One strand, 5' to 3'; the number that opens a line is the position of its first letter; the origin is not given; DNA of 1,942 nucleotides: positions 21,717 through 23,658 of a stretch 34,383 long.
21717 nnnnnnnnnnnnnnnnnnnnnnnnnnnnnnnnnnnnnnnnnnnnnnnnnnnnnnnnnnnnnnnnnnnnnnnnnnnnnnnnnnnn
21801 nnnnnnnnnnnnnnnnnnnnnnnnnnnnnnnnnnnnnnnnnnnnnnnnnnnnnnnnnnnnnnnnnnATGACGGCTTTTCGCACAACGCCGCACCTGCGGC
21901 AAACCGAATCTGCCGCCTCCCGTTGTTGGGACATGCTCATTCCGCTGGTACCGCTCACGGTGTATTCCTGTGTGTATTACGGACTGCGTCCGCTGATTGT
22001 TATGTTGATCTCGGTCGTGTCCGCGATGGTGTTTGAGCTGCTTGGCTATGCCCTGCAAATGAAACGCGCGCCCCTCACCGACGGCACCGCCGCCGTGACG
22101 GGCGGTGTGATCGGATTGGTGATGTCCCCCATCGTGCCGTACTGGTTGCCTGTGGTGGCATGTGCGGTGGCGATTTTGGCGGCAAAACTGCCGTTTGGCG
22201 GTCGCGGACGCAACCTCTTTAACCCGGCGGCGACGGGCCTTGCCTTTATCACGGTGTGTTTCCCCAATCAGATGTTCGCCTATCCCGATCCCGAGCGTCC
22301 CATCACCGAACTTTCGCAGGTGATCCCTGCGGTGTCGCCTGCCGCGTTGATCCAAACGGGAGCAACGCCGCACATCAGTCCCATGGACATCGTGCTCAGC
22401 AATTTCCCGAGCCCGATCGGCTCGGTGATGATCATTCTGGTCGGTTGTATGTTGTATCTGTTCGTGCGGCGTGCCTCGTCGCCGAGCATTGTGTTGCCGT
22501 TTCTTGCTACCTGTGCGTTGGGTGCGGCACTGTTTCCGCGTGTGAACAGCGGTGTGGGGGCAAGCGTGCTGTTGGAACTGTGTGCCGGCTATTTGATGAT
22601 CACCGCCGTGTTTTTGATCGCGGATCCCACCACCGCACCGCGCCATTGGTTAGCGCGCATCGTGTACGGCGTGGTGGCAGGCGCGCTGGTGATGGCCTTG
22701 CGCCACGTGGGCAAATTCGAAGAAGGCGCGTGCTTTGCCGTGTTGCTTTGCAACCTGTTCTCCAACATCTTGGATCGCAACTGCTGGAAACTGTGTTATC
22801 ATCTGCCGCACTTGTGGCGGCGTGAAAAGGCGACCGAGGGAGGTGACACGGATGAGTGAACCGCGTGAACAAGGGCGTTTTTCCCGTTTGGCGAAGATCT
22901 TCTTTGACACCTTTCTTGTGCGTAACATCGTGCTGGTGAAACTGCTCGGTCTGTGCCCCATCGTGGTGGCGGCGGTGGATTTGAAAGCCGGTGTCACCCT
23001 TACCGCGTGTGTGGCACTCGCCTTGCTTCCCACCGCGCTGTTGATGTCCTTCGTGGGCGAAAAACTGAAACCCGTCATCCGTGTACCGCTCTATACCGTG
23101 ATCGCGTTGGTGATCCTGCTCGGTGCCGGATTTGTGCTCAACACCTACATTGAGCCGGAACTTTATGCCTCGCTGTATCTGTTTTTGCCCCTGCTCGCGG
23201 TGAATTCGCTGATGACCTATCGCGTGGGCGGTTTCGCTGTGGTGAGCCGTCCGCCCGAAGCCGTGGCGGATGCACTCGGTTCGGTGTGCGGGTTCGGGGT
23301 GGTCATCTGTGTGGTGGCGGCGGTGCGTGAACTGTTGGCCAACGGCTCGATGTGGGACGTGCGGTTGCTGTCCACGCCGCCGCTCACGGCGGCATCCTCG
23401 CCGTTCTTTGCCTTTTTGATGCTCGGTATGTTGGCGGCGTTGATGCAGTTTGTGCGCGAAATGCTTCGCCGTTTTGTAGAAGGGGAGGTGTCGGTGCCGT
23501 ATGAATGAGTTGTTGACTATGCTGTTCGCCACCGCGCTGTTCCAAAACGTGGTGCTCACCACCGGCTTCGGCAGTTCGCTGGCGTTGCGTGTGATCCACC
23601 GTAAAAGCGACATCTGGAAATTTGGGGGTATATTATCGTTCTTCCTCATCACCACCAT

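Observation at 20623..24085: Reduced four-gene Rnf-derived operon (C-like, D, E-like, A-like) with no rnfG and no rnfB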

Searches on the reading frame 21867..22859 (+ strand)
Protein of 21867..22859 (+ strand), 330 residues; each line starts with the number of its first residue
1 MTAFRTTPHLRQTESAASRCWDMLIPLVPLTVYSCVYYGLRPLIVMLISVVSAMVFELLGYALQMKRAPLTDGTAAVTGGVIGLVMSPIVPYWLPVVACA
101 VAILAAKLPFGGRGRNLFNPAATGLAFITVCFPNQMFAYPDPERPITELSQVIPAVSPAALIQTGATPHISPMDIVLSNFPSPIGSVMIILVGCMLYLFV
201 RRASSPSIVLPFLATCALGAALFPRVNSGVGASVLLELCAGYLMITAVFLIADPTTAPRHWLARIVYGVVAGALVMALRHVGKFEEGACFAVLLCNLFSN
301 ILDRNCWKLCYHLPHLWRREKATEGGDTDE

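Call 3: search_protein_families(library=pfam, proteins=[window:21867-22859:+], max_evalue=0.1)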
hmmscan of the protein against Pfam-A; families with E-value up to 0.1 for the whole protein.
window:21867-22859:+ (330 aa): 1 family
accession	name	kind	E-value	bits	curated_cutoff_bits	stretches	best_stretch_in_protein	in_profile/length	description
PF03116.20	NQR2_RnfD_RnfE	-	5.5e-66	223.4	27.7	1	5-306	3-290/296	NQR2, RnfD, RnfE family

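Call 4: search_protein_families(library=ncbifam, proteins=[window:21867-22859:+], max_evalue=0.1)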
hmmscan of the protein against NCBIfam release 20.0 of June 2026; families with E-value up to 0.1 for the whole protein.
window:21867-22859:+ (330 aa): 6 families
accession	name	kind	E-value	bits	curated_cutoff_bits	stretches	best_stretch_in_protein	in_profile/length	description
TIGR01946.1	rnfD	subfamily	1.2e-46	159.6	207.05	1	8-304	2-318/327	RnfABCDGE type electron transport complex subunit D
NF002011.0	PRK00816.1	equivalog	1.5e-36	126.2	415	2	5-156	6-159/352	electron transport complex subunit RsxD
NF041838.1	rnfD_Methano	equivalog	1.8e-32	112.9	400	1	6-306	7-280/285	Rnf electron transport complex subunit RnfD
NF003756.0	PRK05349.1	equivalog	6.5e-28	97.8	414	1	34-304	112-390/406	NADH:ubiquinone reductase (Na(+)-transporting) subunit B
TIGR01937.1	nqrB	equivalog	3.8e-25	88.6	349.9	2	147-304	240-403/413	NADH:ubiquinone reductase (Na(+)-transporting) subunit B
NF002181.0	PRK01024.1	equivalog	5.5e-19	68.2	792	2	34-136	112-212/503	Na(+)-transporting NADH-quinone reductase subunit B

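Call 20: search_solved_structures(query=window:21867-22859:+, max_evalue=0.001, show_alignments=2)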
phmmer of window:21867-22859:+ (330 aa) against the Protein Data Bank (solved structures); distinct sequences matched with E-value up to 0.001: 6.
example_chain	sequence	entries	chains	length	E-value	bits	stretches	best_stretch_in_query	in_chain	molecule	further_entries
7zc6_D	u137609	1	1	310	2.9e-33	118.8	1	5-304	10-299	RnfD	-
8ahx_D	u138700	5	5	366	1.3e-26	96.9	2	175-307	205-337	Ion-translocating oxidoreductase complex subunit D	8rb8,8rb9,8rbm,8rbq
9eri_D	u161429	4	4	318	3.8e-26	95.4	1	5-317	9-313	Na(+)-translocating ferredoxin:NAD(+) oxidoreductase complex subunit D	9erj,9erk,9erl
7xk3_B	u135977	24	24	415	5.4e-16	62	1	70-304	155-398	Na(+)-translocating NADH-quinone reductase subunit B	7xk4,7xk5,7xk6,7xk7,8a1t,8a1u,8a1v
9lrr_B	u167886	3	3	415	1.2e-15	60.9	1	69-304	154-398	Na(+)-translocating NADH-quinone reductase subunit B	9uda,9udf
9ud3_B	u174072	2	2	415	4.4e-15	59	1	70-304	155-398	Na(+)-translocating NADH-quinone reductase subunit B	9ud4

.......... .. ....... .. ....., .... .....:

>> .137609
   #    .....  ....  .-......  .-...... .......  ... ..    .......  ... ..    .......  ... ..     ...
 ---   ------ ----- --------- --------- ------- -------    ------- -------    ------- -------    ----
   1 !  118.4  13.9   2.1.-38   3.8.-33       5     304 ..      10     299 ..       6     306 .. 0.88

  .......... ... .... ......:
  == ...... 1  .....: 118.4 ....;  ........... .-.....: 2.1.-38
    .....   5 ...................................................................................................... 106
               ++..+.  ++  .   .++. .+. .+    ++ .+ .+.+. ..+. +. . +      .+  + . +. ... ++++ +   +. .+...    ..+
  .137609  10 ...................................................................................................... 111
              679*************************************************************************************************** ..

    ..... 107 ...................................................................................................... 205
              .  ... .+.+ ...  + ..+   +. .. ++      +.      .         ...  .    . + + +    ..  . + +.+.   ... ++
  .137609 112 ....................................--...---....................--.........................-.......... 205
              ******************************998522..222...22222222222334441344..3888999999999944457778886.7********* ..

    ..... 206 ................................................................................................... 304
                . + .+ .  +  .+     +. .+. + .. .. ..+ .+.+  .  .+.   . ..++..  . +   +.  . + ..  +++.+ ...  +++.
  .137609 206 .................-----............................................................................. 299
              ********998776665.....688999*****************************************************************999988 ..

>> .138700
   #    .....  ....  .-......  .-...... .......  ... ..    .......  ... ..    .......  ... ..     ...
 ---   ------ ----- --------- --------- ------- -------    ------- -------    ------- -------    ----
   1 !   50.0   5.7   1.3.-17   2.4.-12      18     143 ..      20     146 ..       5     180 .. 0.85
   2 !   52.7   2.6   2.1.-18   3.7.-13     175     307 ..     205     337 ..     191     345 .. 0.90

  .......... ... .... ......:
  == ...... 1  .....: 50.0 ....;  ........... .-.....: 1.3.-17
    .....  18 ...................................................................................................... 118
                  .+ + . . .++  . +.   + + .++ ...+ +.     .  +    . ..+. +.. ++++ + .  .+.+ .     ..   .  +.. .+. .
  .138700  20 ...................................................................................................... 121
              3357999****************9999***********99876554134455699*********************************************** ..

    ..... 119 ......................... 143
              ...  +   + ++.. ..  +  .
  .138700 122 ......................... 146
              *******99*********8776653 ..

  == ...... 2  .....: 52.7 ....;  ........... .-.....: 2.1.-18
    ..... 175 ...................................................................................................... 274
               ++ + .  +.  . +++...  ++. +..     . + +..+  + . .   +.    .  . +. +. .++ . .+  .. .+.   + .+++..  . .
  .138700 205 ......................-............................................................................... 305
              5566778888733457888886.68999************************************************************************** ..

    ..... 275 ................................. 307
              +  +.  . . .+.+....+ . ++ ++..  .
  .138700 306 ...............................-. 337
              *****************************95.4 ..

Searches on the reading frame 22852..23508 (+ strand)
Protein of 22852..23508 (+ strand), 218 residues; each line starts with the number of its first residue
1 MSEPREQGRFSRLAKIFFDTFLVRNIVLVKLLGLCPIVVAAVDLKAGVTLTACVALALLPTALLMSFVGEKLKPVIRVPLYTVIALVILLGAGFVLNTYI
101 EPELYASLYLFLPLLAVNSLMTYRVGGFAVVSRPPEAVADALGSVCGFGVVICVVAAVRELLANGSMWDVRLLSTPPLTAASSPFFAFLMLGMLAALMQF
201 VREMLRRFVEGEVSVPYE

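Call 3: search_protein_families(library=pfam, proteins=[window:22852-23508:+], max_evalue=0.1)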
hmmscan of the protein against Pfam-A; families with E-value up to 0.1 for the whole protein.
window:22852-23508:+ (218 aa): 1 family
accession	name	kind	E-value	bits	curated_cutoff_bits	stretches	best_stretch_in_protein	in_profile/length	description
PF02508.19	Rnf-Nqr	-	7.1e-29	101.5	23.8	1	14-194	2-173/174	Rnf-Nqr subunit, membrane protein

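Call 4: search_protein_families(library=ncbifam, proteins=[window:22852-23508:+], max_evalue=0.1)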
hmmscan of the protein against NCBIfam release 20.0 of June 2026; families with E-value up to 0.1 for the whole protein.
window:22852-23508:+ (218 aa): 10 families
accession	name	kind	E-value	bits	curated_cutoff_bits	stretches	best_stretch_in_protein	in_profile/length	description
NF009070.0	PRK12405.1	subfamily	1e-23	83.7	184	1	13-204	4-209/231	electron transport complex subunit RsxE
TIGR01948.1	rnfE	subfamily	1.1e-20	74.1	213.4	1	16-202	3-194/196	RnfABCDGE type electron transport complex subunit E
NF041839.1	rnfE_Methano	equivalog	7.7e-19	68.3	350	1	25-203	14-196/203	Rnf electron transport complex subunit RnfE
NF006777.0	PRK09292.1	equivalog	7.4e-18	65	235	1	13-179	7-168/209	NADH:ubiquinone reductase (Na(+)-transporting) subunit D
TIGR01939.1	nqrD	equivalog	1.9e-15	57.2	244.85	1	14-196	7-185/207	NADH:ubiquinone reductase (Na(+)-transporting) subunit D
TIGR01943.1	rnfA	subfamily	3.5e-11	43.9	229.3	1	16-166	6-161/190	RnfABCDGE type electron transport complex subunit A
NF003481.0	PRK05151.1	equivalog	2.9e-09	37.4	240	1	16-166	7-162/193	electron transport complex subunit RsxA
NF041835.1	rnfA_Methano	equivalog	8.8e-09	36.1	300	1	13-161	6-159/195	Rnf electron transport complex subunit RnfA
NF002200.0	PRK01061.1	equivalog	3.1e-07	30.3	351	1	98-165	112-180/250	Na(+)-translocating NADH-quinone reductase subunit E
TIGR01940.1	nqrE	equivalog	6.3e-05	23.4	247.55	1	15-163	5-168/200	NADH:ubiquinone reductase (Na(+)-transporting) subunit E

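Call 21: search_solved_structures(query=window:22852-23508:+, max_evalue=0.01, show_alignments=3)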
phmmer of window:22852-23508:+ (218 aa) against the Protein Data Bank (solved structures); distinct sequences matched with E-value up to 0.01: 7.
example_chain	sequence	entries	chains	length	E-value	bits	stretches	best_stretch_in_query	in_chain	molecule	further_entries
9eri_E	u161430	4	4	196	1.2e-14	58.1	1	24-200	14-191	Na(+)-translocating ferredoxin:NAD(+) oxidoreductase complex subunit E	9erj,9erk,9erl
7zc6_E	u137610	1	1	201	5.7e-14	55.9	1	18-199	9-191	RnfE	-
8ahx_E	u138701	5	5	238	2.8e-11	47.2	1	20-169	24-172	Ion-translocating oxidoreductase complex subunit E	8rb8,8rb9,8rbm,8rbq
7xk3_D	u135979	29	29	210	5.7e-10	42.9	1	15-174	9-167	Na(+)-translocating NADH-quinone reductase subunit D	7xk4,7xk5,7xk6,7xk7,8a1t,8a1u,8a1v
7zc6_A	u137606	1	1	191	2.7e-08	37.4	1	15-193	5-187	RnfA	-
8ahx_A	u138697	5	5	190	4.2e-06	30.2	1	17-192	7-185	Ion-translocating oxidoreductase complex subunit A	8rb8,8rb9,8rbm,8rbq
9eri_A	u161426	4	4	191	0.00031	24.2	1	16-192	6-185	Na(+)-translocating ferredoxin:NAD(+) oxidoreductase complex subunit A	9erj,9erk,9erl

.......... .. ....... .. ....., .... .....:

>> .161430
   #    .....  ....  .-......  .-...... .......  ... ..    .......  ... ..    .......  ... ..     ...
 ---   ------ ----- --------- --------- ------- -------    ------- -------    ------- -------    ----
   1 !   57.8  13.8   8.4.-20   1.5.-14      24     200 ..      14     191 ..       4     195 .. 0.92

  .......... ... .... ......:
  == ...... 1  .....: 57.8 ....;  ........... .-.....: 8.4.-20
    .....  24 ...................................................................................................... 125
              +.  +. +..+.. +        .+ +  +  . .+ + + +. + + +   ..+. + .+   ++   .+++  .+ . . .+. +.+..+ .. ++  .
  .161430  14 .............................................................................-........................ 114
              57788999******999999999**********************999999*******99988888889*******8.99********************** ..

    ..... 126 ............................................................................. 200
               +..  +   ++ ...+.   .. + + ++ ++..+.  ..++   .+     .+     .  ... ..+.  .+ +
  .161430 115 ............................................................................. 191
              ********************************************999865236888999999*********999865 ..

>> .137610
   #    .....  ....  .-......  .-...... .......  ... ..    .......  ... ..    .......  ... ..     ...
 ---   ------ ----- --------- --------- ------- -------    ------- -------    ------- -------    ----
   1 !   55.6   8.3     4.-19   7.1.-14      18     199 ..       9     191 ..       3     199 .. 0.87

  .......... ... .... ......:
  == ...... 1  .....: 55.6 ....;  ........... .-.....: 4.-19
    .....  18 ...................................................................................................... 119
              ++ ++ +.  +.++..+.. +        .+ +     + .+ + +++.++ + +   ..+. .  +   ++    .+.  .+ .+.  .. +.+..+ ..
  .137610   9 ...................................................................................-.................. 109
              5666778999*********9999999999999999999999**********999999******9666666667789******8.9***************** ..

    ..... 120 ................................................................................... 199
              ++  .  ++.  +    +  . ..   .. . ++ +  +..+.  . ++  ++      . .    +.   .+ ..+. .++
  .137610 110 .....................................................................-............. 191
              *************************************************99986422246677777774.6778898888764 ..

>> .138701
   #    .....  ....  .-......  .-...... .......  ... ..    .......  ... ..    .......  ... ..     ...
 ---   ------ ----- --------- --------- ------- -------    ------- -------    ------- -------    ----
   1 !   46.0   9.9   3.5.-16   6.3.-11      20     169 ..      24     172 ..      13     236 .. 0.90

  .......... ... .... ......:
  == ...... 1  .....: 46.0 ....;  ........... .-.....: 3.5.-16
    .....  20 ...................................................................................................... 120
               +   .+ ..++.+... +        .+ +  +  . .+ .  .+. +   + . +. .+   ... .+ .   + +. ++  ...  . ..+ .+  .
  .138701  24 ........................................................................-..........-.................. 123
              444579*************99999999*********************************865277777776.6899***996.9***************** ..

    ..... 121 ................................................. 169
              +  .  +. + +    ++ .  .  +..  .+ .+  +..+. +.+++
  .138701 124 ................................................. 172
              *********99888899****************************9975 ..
